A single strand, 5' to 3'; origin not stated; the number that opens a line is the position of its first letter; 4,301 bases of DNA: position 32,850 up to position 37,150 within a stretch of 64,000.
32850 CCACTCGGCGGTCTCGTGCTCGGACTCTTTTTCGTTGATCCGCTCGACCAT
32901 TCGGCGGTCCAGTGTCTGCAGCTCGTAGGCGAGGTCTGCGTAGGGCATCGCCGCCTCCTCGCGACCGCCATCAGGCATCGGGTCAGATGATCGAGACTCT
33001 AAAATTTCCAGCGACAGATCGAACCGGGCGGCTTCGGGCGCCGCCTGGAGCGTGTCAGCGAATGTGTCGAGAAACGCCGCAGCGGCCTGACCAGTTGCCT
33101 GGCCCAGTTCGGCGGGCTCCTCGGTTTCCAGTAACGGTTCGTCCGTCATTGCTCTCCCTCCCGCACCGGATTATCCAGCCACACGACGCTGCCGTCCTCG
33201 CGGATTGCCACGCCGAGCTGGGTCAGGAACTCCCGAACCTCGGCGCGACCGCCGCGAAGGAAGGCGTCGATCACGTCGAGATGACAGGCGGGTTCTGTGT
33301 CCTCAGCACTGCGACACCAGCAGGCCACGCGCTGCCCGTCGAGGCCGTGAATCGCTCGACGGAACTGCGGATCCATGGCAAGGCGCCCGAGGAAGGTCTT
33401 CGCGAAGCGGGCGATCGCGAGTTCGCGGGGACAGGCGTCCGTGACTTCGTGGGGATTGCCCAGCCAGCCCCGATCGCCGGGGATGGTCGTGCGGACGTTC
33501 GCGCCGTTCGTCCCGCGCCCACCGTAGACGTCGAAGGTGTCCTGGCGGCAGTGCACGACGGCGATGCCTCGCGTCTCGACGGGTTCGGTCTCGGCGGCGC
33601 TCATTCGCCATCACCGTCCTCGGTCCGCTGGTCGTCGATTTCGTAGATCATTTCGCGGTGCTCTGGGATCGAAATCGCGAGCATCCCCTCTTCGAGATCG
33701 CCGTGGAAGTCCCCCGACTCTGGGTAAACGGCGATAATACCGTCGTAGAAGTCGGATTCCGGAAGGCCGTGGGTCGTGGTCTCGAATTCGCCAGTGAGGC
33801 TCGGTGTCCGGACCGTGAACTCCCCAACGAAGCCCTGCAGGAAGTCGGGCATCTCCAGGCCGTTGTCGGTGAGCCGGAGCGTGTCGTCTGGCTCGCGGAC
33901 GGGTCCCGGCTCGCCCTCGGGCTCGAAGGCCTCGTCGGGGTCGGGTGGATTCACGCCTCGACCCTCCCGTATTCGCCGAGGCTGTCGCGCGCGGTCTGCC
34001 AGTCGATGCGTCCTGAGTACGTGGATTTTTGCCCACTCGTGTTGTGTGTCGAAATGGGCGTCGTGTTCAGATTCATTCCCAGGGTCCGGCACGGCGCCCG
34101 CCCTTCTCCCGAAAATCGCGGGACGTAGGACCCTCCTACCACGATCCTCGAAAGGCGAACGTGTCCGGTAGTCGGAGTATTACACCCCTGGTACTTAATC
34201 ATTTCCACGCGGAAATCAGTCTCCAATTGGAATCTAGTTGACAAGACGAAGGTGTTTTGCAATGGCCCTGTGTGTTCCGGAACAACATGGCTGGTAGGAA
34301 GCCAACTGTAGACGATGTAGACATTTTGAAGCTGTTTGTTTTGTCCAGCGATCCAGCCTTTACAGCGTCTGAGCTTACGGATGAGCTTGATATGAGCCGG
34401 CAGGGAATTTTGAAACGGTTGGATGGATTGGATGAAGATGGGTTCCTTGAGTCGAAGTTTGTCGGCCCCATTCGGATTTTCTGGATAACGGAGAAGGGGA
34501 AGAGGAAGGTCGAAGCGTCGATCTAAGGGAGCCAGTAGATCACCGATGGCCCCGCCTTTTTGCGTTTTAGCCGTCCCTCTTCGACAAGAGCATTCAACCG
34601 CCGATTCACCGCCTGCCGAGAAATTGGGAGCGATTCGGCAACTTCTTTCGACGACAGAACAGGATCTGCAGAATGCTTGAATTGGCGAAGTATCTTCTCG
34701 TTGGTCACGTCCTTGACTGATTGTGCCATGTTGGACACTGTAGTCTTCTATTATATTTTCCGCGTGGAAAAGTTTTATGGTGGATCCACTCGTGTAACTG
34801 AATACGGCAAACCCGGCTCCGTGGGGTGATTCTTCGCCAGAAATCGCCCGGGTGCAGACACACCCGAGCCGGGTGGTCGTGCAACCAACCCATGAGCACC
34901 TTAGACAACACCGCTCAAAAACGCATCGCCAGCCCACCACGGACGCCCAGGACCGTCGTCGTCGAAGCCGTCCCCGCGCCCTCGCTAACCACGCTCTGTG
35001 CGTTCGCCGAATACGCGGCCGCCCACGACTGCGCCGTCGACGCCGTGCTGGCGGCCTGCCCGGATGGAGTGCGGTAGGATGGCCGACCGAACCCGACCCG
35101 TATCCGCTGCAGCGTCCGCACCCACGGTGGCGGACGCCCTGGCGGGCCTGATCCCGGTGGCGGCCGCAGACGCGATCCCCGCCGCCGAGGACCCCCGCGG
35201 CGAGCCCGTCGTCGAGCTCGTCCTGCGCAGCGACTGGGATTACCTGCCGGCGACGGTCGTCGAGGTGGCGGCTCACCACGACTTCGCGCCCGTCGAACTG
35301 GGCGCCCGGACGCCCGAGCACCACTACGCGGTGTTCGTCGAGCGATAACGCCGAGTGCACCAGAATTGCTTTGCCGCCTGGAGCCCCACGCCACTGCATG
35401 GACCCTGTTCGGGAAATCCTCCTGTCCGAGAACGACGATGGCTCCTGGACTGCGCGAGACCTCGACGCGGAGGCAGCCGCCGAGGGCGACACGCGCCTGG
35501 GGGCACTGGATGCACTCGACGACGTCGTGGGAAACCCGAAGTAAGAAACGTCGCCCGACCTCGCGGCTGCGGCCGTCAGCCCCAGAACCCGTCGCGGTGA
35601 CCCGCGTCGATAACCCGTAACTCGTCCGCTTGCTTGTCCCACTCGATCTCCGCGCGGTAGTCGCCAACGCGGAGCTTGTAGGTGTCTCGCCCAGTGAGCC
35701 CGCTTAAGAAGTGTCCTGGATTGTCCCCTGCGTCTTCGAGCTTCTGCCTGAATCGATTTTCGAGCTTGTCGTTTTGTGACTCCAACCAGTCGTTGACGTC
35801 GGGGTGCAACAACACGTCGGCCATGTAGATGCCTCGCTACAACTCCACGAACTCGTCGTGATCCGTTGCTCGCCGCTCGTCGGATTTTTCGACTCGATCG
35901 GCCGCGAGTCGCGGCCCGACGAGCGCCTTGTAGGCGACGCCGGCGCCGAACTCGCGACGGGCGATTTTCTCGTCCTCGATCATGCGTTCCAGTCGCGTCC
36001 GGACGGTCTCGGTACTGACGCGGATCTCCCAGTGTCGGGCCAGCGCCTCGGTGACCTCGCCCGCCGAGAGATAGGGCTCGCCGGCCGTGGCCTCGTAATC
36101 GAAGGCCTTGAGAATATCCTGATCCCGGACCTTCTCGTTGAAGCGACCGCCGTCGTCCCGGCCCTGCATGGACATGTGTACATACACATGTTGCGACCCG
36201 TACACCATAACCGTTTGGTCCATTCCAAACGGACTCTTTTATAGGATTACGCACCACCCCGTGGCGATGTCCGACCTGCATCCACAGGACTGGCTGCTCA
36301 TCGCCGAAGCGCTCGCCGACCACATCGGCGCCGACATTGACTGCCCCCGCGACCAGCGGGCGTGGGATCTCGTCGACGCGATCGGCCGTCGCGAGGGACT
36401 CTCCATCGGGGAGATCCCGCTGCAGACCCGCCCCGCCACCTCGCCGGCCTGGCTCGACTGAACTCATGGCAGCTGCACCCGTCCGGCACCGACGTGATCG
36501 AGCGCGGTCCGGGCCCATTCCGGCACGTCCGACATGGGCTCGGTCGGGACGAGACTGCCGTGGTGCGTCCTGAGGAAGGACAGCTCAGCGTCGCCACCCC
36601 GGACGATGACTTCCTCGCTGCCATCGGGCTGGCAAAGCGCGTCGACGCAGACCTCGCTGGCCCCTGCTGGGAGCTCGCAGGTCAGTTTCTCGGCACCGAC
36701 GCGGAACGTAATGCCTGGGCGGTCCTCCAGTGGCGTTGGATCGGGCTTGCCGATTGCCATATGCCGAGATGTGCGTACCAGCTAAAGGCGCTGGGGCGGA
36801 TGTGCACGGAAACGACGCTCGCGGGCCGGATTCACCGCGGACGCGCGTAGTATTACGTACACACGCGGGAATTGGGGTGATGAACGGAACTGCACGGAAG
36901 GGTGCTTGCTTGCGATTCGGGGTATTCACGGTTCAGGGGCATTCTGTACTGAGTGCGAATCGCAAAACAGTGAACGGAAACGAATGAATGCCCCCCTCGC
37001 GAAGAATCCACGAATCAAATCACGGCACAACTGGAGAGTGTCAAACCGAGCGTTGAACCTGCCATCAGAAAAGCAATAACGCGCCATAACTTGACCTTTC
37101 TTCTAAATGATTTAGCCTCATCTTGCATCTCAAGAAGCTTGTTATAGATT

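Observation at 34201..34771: Convergent paralogous wHTH genes, each preceded by the same palindromic site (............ core)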

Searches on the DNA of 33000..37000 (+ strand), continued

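Call 110: search_with_rna_model(model_id=R2, source=window, start=33800, end=35000, filters=off, max_evalue=10, show_alignments=3)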
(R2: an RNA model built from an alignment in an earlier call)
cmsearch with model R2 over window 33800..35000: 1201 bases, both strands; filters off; matches with E-value up to 10: 7.
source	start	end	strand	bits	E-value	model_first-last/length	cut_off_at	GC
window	34802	34885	+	63.5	6.8e-16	1-80/80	no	0.64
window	34833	34904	-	8.8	0.13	1-80/80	no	0.62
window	34052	34106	+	4.6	1.7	1-80/80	no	0.64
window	34104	34153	-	4.4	1.8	1-80/80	no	0.56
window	34268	34305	+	4.3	2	19-61/80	no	0.53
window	33953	33985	-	2.9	4.5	7-71/80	no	0.67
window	34890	34923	+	2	7.9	1-80/80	no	0.5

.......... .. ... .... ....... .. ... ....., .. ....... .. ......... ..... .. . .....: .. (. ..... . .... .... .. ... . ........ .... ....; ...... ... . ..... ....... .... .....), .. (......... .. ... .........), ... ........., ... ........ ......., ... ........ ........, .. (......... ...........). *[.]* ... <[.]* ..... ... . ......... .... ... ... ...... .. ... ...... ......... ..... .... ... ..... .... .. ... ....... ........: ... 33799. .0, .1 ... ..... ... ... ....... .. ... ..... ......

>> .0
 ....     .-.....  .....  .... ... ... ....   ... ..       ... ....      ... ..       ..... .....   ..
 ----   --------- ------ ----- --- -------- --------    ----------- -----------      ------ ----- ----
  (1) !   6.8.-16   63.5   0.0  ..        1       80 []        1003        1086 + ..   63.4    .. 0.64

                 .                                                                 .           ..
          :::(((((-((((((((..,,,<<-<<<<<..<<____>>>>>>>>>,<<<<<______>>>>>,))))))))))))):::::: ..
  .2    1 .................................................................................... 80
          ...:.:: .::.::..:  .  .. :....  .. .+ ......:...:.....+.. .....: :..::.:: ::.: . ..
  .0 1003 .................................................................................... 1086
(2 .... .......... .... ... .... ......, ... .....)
